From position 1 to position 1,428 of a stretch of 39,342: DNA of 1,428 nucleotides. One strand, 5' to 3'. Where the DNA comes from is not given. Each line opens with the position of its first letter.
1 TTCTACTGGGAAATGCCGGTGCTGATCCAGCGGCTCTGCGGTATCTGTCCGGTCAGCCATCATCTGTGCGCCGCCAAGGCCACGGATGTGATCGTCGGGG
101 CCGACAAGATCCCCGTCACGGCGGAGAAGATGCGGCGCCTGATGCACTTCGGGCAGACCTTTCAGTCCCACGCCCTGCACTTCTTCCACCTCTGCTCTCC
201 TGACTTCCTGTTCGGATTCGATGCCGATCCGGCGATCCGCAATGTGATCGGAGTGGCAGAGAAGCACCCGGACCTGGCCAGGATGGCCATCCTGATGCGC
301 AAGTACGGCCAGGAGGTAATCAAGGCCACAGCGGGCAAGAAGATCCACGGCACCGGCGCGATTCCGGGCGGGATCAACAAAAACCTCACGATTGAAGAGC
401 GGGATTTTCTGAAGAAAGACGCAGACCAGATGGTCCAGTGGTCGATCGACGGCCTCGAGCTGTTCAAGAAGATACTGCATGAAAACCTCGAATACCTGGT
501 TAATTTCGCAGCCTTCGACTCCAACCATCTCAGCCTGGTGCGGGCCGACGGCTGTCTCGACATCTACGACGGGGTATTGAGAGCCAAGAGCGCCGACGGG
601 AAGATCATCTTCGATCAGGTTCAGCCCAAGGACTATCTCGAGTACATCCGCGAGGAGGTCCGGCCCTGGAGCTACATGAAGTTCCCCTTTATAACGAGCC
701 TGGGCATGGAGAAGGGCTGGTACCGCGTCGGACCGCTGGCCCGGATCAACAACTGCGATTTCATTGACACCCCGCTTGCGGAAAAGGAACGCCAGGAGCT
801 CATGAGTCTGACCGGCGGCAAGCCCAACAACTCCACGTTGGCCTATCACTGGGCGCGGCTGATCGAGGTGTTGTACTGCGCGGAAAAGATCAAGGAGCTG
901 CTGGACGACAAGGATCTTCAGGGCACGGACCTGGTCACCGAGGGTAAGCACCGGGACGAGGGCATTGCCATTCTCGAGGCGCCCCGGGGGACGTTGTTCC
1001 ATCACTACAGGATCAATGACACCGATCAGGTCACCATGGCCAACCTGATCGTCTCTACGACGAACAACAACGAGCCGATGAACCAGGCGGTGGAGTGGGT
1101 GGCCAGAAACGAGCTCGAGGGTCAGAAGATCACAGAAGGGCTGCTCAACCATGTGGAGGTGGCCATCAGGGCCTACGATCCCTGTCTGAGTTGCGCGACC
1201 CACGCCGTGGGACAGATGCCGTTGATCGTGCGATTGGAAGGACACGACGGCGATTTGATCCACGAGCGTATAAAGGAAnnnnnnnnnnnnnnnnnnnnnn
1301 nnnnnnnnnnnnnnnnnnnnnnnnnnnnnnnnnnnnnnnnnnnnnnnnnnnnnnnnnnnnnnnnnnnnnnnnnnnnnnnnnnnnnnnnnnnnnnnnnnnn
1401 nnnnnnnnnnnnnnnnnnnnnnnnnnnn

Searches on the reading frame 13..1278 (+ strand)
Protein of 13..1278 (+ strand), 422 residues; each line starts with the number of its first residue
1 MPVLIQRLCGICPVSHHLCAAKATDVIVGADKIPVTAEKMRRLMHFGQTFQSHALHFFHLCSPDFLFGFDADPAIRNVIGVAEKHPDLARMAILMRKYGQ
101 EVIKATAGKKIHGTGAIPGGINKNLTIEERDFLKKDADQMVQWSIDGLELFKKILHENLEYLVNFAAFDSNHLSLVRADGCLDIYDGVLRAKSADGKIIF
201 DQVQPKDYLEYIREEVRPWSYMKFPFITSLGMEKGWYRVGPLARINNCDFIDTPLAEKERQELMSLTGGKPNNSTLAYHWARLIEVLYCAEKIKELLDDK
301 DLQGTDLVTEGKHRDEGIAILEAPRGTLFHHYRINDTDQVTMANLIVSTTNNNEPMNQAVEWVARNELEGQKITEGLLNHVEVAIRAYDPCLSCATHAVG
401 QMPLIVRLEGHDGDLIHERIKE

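Call 3: search_protein_families(library=pfam, proteins=[window:13-1278:+], max_evalue=0.01)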
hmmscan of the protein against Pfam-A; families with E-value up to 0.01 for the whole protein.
window:13-1278:+ (422 aa): 1 family
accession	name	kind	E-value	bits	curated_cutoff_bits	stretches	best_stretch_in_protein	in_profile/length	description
PF00374.24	NiFeSe_Hases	-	2.6e-30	106.3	25.8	2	216-397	318-508/508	Nickel-dependent hydrogenase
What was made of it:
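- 1..1281 (+): 3' part of hoxH, the [NiFe]-hydrogenase large subunit. The window starts inside the gene. PF00374 at 106 bits (call 3).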

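Call 4: search_protein_families(library=ncbifam, proteins=[window:13-1278:+], max_evalue=0.01)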
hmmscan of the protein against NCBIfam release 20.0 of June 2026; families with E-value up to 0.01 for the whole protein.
window:13-1278:+ (422 aa): 10 families
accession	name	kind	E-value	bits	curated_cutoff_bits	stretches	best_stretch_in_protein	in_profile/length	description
NF041785.2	VhuA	equivalog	1.6e-107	359.7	800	1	2-365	54-414/418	F420-non-reducing hydrogenase Vhu subunit A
NF040828.1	sulfhyd_ShyA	equivalog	2.8e-43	148.3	700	2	197-399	218-413/415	NAD(P)-dependent hydrogenase/sulfhydrogenase 2 subunit alpha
TIGR03295.1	frhA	equivalog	1.8e-33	116.1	392.5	2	2-159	56-200/412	coenzyme F420 hydrogenase subunit alpha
NF033181.1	NiFeSe_hydrog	equivalog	1.9e-33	116.1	600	2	233-399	337-497/507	nickel-dependent hydrogenase large subunit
NF040832.1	sulfhyd_HydA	equivalog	1.3e-29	103.6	880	1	6-399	59-424/426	NADPH-dependent hydrogenase/sulfhydrogenase 1 subunit alpha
NF045518.1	H2_NiFeSe_large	exception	4.4e-29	101.6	780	2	4-126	55-184/485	NiFeSe hydrogenase large subunit HysA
NF007778.0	PRK10467.1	equivalog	2.6e-14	52.4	969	2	4-65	56-116/567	hydrogenase 2 large subunit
NF007550.0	PRK10170.1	equivalog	3.7e-11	42.1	1101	2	316-401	500-586/597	Ni/Fe-hydrogenase large subunit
NF041786.2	VhuU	equivalog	4.5e-10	39.2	70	1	374-399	4-29/45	F420-non-reducing hydrogenase selenoprotein subunit VhuU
NF033472.1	AAC_2p_IIb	exception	0.0029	16.8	390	1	290-369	59-136/228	kasugamycin N-acetyltransferase AAC(2')-IIb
